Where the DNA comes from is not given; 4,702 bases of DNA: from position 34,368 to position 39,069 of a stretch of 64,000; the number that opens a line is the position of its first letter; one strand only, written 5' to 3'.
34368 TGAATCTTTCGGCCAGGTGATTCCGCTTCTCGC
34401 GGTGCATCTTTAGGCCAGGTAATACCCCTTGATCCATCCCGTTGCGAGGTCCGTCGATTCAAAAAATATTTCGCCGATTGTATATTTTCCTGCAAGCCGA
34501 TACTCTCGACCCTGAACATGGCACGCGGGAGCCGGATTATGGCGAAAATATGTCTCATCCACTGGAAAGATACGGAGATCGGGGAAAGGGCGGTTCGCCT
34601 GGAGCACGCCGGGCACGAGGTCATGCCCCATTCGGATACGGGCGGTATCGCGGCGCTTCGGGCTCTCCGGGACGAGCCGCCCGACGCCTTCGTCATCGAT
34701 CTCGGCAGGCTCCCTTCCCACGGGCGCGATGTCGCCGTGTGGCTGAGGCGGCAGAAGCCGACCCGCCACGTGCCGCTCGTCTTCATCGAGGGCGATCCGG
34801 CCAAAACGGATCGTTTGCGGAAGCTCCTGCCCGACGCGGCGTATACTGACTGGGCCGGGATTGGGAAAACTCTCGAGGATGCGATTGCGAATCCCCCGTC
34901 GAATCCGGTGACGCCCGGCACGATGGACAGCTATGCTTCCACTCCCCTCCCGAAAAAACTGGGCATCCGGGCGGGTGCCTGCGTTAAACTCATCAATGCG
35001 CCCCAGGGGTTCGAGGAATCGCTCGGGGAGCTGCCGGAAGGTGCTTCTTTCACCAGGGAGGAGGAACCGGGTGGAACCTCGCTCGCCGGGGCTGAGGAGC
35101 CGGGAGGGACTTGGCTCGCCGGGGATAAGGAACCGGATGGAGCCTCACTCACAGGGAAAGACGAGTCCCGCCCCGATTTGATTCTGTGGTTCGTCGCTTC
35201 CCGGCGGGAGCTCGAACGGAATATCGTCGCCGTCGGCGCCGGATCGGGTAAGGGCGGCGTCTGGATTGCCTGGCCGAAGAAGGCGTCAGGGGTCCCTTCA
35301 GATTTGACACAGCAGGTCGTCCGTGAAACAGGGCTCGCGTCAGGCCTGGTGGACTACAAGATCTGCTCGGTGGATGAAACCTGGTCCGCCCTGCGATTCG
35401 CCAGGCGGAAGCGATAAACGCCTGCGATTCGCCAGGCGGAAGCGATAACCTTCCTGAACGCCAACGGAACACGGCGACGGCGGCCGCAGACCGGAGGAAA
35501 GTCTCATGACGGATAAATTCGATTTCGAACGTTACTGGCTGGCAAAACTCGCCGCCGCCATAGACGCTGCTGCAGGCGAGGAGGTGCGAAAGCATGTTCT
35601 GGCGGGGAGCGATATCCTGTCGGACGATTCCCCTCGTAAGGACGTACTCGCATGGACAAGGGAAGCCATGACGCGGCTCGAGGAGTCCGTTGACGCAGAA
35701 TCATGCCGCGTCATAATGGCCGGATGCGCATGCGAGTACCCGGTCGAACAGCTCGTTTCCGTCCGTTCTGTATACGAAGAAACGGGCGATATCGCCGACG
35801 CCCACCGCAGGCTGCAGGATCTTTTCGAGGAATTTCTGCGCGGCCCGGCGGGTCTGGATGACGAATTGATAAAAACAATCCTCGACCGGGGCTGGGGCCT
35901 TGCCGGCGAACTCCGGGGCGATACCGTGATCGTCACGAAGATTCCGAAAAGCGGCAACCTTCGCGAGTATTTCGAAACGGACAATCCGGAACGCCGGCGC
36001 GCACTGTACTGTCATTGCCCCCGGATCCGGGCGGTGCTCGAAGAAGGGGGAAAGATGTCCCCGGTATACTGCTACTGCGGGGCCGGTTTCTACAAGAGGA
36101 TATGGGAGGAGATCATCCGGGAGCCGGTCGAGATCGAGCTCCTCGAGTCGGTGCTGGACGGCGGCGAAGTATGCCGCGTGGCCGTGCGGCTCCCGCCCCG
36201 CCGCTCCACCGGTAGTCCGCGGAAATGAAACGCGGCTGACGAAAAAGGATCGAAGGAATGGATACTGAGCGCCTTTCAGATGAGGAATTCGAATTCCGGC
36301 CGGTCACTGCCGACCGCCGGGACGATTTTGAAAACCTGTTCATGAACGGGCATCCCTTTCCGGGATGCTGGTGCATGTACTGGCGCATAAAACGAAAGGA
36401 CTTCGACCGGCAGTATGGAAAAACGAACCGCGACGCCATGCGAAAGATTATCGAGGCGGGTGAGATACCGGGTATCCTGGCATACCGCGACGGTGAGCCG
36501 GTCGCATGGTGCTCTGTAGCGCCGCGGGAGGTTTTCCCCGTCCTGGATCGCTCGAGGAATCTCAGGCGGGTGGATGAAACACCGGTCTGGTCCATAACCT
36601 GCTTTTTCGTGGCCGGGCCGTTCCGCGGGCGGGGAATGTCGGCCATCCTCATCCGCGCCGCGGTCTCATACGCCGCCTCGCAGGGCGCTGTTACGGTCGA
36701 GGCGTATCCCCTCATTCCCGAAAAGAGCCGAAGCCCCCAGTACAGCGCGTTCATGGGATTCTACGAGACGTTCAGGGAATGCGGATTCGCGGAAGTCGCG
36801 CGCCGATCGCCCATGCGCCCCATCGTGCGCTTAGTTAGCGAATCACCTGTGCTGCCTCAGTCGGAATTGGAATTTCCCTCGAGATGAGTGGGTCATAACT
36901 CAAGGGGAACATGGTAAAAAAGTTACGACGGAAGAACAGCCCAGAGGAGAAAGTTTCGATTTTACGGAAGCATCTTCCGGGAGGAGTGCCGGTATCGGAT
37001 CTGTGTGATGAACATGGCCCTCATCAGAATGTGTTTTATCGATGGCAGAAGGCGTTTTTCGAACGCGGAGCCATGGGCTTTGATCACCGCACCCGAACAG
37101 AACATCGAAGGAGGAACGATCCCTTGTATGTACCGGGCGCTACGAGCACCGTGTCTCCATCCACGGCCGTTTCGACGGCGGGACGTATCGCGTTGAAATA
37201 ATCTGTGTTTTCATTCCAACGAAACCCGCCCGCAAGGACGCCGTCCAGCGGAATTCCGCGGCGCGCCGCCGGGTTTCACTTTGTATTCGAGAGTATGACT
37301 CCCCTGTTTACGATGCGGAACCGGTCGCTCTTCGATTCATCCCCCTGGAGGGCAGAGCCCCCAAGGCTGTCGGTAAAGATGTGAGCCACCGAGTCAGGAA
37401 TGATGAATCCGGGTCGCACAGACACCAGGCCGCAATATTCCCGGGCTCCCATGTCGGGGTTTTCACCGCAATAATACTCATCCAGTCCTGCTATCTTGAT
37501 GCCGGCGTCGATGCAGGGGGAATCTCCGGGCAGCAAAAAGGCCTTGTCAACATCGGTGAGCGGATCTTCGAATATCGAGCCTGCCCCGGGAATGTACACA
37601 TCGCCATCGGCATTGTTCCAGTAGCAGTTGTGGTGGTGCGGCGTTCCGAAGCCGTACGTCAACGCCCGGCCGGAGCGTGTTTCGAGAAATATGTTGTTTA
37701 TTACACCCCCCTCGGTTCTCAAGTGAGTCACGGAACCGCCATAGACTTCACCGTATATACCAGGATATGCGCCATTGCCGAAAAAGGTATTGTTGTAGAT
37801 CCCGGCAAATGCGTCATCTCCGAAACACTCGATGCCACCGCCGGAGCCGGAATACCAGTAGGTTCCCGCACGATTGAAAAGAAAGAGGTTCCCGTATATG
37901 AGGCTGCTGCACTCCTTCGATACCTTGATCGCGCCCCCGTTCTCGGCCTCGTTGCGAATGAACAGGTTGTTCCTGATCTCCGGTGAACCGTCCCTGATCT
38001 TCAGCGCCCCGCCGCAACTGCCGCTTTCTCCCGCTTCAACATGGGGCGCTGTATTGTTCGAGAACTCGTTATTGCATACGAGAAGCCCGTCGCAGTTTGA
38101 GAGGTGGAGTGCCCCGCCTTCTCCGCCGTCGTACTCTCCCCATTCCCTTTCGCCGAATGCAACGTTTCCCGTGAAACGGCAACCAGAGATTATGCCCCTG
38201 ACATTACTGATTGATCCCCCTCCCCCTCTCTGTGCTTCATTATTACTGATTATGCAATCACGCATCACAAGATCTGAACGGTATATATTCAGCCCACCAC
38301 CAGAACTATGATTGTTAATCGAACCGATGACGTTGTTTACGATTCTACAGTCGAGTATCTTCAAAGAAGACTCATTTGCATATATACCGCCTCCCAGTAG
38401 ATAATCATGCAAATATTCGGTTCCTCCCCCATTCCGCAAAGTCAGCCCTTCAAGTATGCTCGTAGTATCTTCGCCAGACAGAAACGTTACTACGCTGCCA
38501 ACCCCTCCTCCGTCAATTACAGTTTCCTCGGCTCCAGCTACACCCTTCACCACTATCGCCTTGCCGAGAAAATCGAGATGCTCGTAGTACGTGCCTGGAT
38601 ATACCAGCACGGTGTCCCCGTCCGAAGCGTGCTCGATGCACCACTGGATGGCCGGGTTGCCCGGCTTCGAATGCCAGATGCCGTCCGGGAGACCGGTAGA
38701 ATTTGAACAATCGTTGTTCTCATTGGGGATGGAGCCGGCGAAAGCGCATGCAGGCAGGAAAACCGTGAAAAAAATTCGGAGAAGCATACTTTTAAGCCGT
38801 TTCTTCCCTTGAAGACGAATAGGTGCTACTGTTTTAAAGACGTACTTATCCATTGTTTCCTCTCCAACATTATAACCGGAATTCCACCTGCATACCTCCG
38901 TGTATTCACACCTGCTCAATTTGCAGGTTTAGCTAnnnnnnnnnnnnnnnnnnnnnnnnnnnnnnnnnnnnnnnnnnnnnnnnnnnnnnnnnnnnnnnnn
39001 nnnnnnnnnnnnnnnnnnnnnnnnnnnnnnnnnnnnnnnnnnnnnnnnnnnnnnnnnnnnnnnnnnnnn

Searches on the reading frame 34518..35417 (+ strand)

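Call 38: search_protein_families(library=pfam, proteins=[window:34518-35417:+], max_evalue=0.01)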
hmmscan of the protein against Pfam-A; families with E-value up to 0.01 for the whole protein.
window:34518-35417:+ (299 aa): 1 family
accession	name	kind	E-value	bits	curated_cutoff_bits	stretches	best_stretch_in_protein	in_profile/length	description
PF11253.13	DUF3052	-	0.0043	17.4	22.7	1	220-298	48-125/125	Protein of unknown function (DUF3052)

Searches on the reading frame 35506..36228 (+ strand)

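Call 7: search_protein_families(library=pfam, proteins=[window:35506-36228:+], max_evalue=0.01)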
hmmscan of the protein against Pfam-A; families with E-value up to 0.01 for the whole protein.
window:35506-36228:+ (240 aa): 1 family
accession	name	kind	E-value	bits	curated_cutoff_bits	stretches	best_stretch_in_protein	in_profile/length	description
PF19641.4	DUF6144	-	6.7e-12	46.2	28.8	2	16-92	13-87/181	Family of unknown function (DUF6144)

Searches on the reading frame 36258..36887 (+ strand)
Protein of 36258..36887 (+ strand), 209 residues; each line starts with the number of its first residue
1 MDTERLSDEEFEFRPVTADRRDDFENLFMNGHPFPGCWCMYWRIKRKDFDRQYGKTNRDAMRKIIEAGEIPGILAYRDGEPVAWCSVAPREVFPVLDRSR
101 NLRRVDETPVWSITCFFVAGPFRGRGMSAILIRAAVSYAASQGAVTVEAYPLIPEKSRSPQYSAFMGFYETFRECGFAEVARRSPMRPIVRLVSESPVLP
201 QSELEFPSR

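Call 7: search_protein_families(library=pfam, proteins=[window:36258-36887:+], max_evalue=0.01)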
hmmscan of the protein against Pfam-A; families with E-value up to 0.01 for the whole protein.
window:36258-36887:+ (209 aa): 3 families
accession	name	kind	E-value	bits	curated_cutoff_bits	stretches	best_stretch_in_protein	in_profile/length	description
PF00583.31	Acetyltransf_1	-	8.4e-08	32.9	20.7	1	43-147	6-96/116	Acetyltransferase (GNAT) family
PF13673.13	Acetyltransf_10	-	0.0047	17.4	23.6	0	59-149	20-94/128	Acetyltransferase (GNAT) domain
PF14542.12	Acetyltransf_CG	-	0.0077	16.8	30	0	110-144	24-58/80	GCN5-related N-acetyl-transferase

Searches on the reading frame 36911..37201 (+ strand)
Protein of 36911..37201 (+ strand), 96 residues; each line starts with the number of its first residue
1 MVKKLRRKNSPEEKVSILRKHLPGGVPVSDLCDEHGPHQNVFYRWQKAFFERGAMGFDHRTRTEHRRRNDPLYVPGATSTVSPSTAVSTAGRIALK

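Call 38: search_protein_families(library=pfam, proteins=[window:36911-37201:+], max_evalue=0.01)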
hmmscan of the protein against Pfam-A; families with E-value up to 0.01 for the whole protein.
window:36911-37201:+ (96 aa): 2 families
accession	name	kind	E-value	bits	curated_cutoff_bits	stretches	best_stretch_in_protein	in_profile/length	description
PF01527.26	HTH_Tnp_1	-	2.1e-09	37.9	24.1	1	6-54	4-51/75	Transposase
PF13551.12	HTH_29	-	0.0016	18.9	28.1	1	25-69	11-56/64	Winged helix-turn helix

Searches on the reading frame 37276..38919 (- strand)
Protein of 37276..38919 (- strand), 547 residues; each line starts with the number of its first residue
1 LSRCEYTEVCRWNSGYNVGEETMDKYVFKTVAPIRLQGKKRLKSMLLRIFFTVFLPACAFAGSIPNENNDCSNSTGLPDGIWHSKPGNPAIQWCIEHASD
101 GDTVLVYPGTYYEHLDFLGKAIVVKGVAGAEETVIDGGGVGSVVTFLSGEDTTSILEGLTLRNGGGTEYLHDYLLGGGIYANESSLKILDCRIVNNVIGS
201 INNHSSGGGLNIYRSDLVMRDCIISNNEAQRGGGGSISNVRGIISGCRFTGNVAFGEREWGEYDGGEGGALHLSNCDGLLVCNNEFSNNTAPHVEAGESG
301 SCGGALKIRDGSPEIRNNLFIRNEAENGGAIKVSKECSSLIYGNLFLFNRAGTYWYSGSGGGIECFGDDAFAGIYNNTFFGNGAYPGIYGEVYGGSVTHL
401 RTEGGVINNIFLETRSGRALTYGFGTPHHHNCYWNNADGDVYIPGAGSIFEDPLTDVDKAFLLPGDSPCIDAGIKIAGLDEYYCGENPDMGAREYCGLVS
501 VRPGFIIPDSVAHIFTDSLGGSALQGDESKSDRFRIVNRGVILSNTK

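Call 7: search_protein_families(library=pfam, proteins=[window:37276-38919:-], max_evalue=0.01)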
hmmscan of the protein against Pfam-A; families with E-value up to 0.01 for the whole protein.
window:37276-38919:- (547 aa): 1 family
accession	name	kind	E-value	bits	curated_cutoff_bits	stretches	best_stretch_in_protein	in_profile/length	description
PF13229.12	Beta_helix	-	3.3e-09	37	25.9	1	176-346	23-158/158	Right handed beta helix region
